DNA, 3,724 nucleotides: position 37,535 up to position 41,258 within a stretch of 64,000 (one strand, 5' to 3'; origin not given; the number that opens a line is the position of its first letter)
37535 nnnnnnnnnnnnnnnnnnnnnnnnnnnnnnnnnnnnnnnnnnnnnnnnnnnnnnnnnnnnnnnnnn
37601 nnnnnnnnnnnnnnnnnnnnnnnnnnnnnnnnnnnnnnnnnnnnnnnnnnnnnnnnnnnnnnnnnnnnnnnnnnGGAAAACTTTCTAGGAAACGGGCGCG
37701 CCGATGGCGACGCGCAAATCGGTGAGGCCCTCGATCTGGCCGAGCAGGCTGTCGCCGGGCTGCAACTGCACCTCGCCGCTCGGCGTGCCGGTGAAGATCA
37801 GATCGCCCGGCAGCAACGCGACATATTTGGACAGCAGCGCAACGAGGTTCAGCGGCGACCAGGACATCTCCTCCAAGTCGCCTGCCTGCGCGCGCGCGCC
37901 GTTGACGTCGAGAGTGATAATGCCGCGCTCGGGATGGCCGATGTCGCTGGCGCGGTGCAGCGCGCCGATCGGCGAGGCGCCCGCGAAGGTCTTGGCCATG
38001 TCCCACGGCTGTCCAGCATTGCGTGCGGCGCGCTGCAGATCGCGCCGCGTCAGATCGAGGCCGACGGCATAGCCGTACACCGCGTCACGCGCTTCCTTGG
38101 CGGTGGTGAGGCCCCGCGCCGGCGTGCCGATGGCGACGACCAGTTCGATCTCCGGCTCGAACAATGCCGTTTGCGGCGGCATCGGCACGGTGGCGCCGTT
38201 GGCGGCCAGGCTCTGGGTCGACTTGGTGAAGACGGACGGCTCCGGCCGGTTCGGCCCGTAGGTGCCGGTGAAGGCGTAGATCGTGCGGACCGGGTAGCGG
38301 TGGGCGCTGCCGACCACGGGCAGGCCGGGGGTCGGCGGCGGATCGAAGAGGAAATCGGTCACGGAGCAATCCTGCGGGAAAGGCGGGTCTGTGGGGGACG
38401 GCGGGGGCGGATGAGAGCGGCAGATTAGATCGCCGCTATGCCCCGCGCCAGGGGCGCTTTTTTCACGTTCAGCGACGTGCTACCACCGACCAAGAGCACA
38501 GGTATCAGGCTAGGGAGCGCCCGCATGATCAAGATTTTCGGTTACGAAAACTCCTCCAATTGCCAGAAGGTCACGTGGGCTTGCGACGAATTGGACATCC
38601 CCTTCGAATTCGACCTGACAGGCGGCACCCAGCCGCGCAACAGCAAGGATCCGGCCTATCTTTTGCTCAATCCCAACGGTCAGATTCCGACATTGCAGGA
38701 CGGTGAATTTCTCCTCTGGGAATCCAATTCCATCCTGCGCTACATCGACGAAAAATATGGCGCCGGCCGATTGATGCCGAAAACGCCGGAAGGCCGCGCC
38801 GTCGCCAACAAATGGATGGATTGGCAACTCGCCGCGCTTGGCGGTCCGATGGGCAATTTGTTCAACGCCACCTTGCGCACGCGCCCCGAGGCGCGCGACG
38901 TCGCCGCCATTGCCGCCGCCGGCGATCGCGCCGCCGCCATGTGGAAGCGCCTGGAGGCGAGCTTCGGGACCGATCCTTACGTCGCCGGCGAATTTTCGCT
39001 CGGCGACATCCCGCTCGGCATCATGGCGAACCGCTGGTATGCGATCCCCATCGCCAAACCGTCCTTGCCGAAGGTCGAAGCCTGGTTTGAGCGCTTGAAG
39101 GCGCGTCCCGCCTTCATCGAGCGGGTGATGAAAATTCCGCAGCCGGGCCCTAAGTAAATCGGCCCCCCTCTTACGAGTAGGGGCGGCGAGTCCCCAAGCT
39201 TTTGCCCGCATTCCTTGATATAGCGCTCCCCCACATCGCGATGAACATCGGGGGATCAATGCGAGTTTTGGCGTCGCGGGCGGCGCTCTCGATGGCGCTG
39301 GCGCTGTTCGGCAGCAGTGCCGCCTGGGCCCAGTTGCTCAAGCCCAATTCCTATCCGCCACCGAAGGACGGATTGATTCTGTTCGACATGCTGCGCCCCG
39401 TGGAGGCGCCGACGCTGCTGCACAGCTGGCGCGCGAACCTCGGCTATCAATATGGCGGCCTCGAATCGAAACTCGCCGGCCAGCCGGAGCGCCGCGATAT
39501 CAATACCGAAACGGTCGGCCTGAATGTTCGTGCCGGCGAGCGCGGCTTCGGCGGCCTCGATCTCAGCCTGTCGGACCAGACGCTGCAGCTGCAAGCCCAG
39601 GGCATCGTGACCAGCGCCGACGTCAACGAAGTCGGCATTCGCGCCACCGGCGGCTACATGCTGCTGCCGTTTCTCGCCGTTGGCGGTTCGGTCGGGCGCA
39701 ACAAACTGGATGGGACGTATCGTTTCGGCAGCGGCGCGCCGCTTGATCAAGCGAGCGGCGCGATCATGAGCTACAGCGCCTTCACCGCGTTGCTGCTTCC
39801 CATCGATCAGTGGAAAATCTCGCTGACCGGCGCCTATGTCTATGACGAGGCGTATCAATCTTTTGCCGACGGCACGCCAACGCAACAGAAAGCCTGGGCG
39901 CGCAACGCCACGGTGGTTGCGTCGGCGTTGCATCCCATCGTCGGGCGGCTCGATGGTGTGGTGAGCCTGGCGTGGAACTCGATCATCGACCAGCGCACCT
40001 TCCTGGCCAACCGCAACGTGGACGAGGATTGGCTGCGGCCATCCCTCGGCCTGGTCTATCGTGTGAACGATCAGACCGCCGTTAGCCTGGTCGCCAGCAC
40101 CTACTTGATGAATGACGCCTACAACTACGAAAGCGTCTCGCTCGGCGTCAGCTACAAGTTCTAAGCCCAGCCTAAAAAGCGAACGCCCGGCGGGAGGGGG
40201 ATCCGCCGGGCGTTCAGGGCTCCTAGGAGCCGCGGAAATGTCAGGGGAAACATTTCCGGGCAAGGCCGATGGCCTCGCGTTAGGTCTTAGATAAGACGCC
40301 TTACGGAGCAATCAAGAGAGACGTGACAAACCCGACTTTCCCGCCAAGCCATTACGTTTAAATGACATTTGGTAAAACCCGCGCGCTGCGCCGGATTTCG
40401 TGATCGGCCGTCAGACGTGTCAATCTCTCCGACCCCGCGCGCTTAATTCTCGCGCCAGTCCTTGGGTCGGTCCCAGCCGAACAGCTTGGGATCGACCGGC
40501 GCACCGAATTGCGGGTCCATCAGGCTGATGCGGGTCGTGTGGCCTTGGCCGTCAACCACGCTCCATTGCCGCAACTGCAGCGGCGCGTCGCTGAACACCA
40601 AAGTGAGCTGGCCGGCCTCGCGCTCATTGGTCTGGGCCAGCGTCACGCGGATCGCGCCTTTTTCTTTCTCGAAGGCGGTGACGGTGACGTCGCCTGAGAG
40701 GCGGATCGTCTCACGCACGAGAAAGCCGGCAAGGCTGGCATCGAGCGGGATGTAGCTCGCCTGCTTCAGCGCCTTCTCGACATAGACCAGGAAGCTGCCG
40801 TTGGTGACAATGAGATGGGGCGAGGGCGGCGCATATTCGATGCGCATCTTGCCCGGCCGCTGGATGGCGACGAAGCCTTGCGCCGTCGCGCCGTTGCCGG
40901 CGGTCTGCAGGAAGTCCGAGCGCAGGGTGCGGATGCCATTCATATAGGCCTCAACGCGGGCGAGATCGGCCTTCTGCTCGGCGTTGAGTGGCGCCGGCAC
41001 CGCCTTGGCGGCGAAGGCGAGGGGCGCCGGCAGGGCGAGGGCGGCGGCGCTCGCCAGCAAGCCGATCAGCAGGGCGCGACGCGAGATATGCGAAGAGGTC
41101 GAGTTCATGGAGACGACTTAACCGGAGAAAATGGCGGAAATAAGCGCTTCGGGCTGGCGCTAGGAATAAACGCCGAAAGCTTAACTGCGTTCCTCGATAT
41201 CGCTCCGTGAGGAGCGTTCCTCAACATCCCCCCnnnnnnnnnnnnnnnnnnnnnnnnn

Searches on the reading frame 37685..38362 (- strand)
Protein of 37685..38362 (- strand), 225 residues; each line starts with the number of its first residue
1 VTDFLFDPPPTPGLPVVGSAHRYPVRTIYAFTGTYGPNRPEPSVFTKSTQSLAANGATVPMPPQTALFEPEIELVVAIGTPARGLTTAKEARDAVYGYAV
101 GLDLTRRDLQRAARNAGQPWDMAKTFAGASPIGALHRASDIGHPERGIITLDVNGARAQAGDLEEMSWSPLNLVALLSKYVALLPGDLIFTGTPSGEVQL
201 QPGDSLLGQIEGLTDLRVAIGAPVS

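Call 11: search_protein_families(library=pfam, proteins=[window:37685-38362:-], max_evalue=0.0001)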
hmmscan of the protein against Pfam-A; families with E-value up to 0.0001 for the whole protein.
window:37685-38362:- (225 aa): 1 family
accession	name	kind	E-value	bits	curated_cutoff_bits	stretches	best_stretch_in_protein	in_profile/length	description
PF01557.24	FAA_hydrolase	-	8.8e-44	150.2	23.9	1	41-218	31-211/214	Fumarylacetoacetate (FAA) hydrolase C-terminal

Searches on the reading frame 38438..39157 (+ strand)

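Call 19: search_protein_families(library=pfam, proteins=[window:38438-39157:+], max_evalue=0.0001)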
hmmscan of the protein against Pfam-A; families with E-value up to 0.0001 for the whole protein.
window:38438-39157:+ (239 aa): 3 families
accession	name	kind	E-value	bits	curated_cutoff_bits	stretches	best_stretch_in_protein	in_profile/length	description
PF13417.12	GST_N_3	-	3e-16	59.9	22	1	34-108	2-72/75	Glutathione S-transferase, N-terminal domain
PF13409.12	GST_N_2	-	6.5e-14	52.7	25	1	39-105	2-69/70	Glutathione S-transferase, N-terminal domain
PF02798.26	GST_N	-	8.5e-12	45.7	20.9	1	32-105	4-76/76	Glutathione S-transferase, N-terminal domain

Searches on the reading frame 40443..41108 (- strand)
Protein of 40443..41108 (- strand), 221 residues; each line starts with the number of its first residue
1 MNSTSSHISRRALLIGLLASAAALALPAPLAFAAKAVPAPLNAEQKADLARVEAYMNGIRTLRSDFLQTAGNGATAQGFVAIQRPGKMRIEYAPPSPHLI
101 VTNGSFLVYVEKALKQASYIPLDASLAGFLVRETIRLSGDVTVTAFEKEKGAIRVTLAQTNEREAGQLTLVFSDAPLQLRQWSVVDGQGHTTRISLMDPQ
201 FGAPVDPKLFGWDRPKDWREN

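Call 18: search_protein_families(library=pfam, proteins=[window:40443-41108:-], max_evalue=0.0001)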
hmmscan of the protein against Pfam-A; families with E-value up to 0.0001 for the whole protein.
window:40443-41108:- (221 aa): 1 family
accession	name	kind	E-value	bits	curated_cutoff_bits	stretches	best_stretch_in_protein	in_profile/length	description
PF03548.22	LolA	-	2.8e-25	89.4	23.6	1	58-210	2-162/165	Outer membrane lipoprotein carrier protein LolA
